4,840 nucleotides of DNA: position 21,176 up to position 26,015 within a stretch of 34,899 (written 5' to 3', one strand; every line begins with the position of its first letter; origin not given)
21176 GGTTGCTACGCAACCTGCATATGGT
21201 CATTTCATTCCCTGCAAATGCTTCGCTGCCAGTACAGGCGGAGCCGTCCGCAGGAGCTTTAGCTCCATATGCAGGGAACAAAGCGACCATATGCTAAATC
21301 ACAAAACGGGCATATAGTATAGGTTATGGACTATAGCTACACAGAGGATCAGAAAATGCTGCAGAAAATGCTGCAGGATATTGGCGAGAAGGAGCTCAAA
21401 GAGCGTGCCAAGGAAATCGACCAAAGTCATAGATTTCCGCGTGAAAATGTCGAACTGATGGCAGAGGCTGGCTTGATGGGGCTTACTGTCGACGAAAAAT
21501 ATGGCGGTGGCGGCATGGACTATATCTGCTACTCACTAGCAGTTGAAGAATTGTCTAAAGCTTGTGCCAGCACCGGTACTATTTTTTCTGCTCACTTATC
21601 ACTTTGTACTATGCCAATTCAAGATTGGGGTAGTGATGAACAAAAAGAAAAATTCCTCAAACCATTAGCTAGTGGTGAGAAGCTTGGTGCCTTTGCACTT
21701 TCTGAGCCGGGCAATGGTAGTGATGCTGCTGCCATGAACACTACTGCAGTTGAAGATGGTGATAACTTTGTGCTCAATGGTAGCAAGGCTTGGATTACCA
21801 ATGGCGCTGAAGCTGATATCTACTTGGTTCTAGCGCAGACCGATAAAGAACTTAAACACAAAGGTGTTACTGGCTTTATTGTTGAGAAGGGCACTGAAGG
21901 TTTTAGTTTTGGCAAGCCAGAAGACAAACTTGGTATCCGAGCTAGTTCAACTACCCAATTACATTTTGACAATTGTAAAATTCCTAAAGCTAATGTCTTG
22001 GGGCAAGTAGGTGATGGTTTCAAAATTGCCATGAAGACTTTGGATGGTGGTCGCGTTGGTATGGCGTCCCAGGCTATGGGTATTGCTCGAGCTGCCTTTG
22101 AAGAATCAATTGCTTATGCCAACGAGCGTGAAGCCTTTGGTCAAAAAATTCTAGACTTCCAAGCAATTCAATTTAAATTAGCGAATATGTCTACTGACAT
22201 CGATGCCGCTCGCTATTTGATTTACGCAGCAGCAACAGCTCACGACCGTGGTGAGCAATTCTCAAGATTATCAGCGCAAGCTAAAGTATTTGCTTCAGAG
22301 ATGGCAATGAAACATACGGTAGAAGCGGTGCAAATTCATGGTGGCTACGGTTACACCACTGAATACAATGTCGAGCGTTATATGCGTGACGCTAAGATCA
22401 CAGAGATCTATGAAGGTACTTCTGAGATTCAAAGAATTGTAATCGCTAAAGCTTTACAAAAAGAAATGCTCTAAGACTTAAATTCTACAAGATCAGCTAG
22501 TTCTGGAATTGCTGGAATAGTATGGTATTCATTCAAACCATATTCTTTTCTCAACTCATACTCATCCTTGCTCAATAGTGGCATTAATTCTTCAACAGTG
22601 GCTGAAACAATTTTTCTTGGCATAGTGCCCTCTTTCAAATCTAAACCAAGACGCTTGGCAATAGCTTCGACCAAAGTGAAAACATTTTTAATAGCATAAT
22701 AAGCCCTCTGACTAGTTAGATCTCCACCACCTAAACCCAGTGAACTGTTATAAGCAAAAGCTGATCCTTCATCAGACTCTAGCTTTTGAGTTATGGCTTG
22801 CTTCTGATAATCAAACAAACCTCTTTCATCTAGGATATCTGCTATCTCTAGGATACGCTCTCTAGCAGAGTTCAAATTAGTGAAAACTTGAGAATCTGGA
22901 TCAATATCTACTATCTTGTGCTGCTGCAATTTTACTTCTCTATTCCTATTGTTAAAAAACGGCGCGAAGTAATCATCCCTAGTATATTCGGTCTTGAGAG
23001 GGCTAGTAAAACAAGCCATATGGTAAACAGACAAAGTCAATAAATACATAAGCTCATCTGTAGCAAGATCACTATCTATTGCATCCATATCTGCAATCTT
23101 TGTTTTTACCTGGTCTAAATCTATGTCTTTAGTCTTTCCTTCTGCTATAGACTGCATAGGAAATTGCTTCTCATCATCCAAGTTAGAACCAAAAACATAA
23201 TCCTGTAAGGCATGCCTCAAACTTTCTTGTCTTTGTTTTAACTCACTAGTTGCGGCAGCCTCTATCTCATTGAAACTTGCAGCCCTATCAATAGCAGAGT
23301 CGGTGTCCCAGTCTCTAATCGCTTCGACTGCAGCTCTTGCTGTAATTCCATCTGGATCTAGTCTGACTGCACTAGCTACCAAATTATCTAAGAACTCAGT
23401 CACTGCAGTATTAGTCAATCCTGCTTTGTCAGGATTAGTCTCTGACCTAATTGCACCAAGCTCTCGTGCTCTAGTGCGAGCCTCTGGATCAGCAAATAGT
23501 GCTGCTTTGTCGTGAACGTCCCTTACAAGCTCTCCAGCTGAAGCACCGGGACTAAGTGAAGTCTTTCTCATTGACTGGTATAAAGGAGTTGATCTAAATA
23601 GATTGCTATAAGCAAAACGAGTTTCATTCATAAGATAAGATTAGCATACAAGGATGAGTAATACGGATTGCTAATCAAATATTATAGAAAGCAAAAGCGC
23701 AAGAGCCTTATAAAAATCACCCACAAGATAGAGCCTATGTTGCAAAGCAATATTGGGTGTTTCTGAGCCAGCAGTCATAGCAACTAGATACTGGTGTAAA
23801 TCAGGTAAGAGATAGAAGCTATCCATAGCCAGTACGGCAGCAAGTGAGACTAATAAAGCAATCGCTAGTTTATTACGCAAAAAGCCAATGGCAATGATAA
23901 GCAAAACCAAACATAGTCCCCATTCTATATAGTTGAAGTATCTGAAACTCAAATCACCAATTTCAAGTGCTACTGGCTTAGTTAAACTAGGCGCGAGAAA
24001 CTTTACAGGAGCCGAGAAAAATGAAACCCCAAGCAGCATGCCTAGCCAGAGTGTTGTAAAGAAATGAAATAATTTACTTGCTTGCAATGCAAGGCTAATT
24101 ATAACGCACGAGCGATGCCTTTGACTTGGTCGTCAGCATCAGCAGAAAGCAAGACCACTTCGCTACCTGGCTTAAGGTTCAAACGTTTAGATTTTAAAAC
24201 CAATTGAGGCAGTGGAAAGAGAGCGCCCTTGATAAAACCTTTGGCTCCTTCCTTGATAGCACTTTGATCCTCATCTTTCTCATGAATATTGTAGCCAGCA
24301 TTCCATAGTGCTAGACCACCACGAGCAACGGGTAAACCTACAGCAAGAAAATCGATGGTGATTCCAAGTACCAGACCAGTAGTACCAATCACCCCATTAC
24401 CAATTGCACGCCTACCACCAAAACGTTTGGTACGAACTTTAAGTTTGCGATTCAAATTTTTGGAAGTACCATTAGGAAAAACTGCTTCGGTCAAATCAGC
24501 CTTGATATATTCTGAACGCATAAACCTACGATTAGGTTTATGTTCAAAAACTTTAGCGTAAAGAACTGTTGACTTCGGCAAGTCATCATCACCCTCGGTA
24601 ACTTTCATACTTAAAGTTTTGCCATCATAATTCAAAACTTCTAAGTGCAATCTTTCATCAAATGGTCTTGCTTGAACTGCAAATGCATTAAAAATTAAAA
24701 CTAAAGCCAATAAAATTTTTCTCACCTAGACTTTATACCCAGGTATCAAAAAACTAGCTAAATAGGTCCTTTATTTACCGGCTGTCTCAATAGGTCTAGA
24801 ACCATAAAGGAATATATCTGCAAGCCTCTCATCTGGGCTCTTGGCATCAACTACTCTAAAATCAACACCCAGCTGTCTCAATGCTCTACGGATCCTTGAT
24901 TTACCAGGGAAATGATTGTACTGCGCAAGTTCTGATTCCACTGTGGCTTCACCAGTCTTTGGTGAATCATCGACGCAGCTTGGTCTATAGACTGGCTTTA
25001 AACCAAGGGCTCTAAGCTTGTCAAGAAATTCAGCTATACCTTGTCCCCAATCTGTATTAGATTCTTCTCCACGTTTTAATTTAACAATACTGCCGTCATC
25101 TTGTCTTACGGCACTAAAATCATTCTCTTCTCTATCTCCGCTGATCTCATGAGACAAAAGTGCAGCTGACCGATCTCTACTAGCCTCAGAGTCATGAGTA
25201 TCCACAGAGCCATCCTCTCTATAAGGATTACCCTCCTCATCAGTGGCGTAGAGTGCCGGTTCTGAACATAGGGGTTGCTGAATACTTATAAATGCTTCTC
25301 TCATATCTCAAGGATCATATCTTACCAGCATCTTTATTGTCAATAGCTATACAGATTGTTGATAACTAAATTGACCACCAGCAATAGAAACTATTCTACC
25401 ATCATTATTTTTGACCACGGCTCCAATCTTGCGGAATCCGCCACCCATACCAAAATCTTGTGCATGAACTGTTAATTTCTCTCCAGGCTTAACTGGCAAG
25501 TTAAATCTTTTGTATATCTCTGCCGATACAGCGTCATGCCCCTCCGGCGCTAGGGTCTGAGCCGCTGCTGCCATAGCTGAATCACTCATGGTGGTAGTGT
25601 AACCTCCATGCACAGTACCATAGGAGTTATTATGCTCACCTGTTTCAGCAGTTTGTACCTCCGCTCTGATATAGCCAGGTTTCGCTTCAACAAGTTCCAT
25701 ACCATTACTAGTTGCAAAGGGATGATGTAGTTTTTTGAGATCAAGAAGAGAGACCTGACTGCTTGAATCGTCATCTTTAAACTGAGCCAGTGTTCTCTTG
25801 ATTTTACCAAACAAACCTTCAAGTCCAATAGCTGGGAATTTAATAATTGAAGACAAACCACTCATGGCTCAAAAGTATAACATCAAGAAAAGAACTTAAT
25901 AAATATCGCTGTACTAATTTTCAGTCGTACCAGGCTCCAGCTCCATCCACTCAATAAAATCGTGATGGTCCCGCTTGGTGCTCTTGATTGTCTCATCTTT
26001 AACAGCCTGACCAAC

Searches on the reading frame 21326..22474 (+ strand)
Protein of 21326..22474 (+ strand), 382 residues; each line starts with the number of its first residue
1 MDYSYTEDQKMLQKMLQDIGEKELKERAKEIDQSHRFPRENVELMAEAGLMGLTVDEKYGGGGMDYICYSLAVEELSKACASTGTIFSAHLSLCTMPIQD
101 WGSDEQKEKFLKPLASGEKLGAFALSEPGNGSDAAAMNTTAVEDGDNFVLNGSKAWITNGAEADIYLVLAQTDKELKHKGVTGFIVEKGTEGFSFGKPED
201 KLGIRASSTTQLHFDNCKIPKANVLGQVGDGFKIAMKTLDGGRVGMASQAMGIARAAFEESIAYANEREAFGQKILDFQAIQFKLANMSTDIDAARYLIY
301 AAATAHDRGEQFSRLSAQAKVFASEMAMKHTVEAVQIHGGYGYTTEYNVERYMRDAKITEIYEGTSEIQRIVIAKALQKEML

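Call 14: search_protein_families(library=pfam, proteins=[window:21326-22474:+], max_evalue=0.001)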
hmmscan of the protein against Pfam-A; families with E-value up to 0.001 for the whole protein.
window:21326-22474:+ (382 aa): 5 families
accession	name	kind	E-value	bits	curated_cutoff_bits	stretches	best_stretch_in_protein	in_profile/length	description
PF00441.29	Acyl-CoA_dh_1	-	3.5e-52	177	22.4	1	229-377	1-149/150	Acyl-CoA dehydrogenase, C-terminal domain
PF02771.21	Acyl-CoA_dh_N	-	1.4e-38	132.2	22.9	1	6-118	1-113/113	Acyl-CoA dehydrogenase, N-terminal domain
PF02770.24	Acyl-CoA_dh_M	-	4.2e-30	104.2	33.3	1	122-217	1-97/97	Acyl-CoA dehydrogenase, middle domain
PF08028.16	Acyl-CoA_dh_2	-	2.8e-25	89.6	22.7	1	245-366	2-133/134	Acyl-CoA dehydrogenase, C-terminal domain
PF22924.1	ACOX_C_alpha1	-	1.1e-05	25.8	27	1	242-373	7-164/169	Acyl-CoA oxidase, C-alpha1 domain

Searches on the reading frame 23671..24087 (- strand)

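Call 15: search_protein_families(library=pfam, proteins=[window:23671-24087:-], max_evalue=0.001)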
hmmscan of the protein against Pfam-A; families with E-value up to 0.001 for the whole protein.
window:23671-24087:- (138 aa): 1 family
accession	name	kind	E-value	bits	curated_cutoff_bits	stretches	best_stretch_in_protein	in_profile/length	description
PF13664.11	DUF4149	-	2.3e-07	31.4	24.6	1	10-99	2-95/102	Domain of unknown function (DUF4149)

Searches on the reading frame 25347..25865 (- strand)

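Call 15: search_protein_families(library=pfam, proteins=[window:25347-25865:-], max_evalue=0.001)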
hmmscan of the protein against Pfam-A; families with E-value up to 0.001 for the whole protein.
window:25347-25865:- (172 aa): 2 families
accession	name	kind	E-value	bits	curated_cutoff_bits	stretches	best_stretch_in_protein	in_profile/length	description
PF03061.28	4HBT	-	8.3e-10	39.3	20.6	1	82-136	1-55/79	Thioesterase superfamily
PF14539.12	DUF4442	-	0.00018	22.1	25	1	47-112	12-75/132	Domain of unknown function (DUF4442)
